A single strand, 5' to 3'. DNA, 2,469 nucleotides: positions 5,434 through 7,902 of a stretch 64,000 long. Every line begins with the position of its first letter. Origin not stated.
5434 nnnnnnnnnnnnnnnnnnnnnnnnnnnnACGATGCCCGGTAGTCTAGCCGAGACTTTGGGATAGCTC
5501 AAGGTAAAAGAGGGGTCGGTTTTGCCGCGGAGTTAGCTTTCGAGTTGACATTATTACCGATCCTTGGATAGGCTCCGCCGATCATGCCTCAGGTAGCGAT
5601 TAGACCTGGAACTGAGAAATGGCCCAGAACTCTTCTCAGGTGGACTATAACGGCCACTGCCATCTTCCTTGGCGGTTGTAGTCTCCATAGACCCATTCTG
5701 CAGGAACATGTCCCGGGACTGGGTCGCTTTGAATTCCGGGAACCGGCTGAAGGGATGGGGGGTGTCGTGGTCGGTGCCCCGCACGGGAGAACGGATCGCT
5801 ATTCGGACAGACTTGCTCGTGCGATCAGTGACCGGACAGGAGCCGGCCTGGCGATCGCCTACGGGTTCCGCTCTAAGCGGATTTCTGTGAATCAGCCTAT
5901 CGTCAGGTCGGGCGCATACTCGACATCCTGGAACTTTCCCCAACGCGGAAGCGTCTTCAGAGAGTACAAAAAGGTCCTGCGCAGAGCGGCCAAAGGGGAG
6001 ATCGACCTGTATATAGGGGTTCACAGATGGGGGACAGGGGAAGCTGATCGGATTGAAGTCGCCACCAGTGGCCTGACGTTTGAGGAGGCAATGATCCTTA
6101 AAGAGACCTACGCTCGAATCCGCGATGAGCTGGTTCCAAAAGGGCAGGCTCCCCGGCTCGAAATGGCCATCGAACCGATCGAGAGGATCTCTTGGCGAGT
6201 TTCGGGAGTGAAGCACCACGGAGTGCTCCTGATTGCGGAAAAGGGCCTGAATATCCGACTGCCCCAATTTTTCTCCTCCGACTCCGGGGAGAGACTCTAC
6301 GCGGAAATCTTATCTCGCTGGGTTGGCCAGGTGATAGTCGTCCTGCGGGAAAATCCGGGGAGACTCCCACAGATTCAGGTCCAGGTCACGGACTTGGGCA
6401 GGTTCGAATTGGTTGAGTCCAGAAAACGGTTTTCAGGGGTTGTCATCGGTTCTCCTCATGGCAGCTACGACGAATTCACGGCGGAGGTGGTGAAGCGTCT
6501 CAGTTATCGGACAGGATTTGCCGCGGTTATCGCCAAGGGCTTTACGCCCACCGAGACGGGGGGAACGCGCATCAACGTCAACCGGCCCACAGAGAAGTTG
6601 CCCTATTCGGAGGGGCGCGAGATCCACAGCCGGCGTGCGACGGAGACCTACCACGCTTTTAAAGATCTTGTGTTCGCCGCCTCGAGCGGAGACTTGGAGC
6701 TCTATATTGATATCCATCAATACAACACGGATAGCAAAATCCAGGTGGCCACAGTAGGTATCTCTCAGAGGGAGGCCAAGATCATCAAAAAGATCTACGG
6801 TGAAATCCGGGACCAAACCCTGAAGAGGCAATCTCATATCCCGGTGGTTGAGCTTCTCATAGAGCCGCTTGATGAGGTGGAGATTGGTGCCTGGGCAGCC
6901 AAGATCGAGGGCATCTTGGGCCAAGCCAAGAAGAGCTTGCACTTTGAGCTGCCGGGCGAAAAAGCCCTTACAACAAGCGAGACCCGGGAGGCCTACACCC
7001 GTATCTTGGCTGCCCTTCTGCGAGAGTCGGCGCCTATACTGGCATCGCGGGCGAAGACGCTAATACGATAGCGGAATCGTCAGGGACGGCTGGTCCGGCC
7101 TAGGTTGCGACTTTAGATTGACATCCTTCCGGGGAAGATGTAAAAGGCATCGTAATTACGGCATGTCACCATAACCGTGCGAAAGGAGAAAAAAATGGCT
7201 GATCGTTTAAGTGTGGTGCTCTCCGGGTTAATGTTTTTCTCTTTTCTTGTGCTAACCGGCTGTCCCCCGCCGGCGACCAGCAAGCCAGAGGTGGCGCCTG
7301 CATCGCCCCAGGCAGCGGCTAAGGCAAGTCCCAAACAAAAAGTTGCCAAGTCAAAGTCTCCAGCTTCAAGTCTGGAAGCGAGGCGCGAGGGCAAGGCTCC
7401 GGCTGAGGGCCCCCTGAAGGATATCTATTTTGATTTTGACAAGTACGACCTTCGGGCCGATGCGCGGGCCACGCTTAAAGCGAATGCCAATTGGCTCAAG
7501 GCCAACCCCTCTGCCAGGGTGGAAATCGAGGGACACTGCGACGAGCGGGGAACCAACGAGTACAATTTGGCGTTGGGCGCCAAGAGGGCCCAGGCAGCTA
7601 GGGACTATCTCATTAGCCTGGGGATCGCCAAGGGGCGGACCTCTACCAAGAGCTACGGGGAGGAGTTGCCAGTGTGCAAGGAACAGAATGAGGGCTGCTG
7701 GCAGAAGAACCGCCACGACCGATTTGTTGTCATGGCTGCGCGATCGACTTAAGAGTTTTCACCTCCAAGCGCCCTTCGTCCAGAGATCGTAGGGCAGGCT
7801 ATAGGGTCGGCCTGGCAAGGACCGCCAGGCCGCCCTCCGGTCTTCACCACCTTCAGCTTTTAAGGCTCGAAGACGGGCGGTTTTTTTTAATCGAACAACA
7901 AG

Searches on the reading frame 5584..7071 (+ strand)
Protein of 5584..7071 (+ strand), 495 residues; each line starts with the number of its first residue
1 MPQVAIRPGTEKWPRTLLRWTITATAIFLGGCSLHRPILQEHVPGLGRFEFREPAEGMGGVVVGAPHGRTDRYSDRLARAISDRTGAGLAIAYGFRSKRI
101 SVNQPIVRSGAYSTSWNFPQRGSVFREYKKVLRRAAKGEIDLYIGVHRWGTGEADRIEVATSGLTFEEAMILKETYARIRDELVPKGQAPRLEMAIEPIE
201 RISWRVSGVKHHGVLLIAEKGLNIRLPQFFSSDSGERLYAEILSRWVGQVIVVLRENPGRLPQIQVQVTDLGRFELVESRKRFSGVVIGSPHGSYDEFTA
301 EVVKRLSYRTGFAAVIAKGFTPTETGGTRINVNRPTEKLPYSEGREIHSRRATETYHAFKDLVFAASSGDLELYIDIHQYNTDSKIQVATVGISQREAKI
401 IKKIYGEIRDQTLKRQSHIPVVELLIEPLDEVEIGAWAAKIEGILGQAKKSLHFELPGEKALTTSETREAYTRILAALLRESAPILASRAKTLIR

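Call 3: search_protein_families(library=pfam, proteins=[window:5584-7071:+], max_evalue=1)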
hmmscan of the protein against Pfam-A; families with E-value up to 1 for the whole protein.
window:5584-7071:+ (495 aa): 0 families

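Call 5: search_protein_families(library=ncbifam, proteins=[window:5584-7071:+], max_evalue=1)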
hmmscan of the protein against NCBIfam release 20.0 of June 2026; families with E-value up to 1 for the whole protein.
window:5584-7071:+ (495 aa): 1 family
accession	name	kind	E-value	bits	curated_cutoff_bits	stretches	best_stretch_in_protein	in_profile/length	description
NF000943.0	PRK00094.2-1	equivalog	0.04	13.5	400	1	345-408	33-96/296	NAD(P)H-dependent glycerol-3-phosphate dehydrogenase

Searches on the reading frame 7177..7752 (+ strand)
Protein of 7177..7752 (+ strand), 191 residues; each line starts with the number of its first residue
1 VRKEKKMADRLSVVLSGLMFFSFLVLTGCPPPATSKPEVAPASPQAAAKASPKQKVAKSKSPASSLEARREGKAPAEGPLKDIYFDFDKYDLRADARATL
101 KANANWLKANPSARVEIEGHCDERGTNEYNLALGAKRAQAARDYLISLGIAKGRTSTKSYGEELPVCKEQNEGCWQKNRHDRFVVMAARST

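Call 3: search_protein_families(library=pfam, proteins=[window:7177-7752:+], max_evalue=1)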
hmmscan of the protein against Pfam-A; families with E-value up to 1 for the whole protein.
window:7177-7752:+ (191 aa): 2 families
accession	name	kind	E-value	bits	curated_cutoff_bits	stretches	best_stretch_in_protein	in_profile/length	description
PF00691.25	OmpA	-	4.1e-22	78.8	27.2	1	84-173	1-92/98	OmpA family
PF05359.17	DUF748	-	0.038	12.4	50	0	80-124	878-922/1037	Domain of Unknown Function (DUF748)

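Call 5: search_protein_families(library=ncbifam, proteins=[window:7177-7752:+], max_evalue=1)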
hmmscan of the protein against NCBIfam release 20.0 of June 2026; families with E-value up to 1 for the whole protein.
window:7177-7752:+ (191 aa): 37 families (the best 25 are shown)
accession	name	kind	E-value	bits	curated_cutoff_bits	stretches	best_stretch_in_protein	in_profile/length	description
TIGR02802.1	Pal_lipo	equivalog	8.1e-40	135.1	125.35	1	83-184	2-103/104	peptidoglycan-associated lipoprotein Pal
NF008067.1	PRK10802.1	equivalog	1.9e-30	106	261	1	63-181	51-167/171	peptidoglycan-associated lipoprotein Pal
NF053607.1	CHU_0125_OmpA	equivalog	1.3e-27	96.7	620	1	80-186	530-637/639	CHU_0125 family OmpA-like outer membrane integrity protein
NF053611.1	YiaD_Gzip_OmpA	equivalog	9e-24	84.3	175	1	81-179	102-200/206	YiaD family glycine zipper/OmpA-like lipoprotein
NF052230.1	T9SS_PorE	exception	7.4e-21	74.1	600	1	80-165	514-599/648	PorE family type IX secretion system protein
NF053613.1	OMP_toxin_LptF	equivalog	2.7e-20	73.1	400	1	63-180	124-240/256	lipotoxin F family OmpA-related lipoprotein LptF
NF053612.1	anchor_PA1041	equivalog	3.6e-19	69.6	250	1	80-179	127-229/236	PA1041 family peptidoglycan-binding anchor lipoprotein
NF053585.1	OMP_LP_YfiB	equivalog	1.7e-17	63.8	128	1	82-186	57-161/163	outer membrane lipoprotein YfiB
NF045787.1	OmpABordt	equivalog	4.7e-17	62.3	200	1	81-183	85-187/194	outer membrane protein OmpA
TIGR03789.1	pdsO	hypoth_equivalog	1.2e-14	54.6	152.2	1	94-177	152-235/243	sortase-associated OmpA-like protein PdsO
NF033763.1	exchanger_TraB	exception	1.1e-13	50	700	1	81-187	392-499/522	outer membrane exchange protein TraB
NF008071.1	PRK10808.1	equivalog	1.5e-12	47.6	277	1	82-171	232-323/358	porin OmpA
NF007804.1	PRK10510.1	equivalog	3e-10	39.8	307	1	82-179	113-210/219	OmpA family lipoprotein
NF007424.1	PRK09967.1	equivalog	2.6e-09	37.3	155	1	80-184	51-156/160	OmpA family protein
NF047620.1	FlgprotMotYVib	equivalog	1.1e-08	35.1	400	1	84-189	164-268/271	flagellar protein MotY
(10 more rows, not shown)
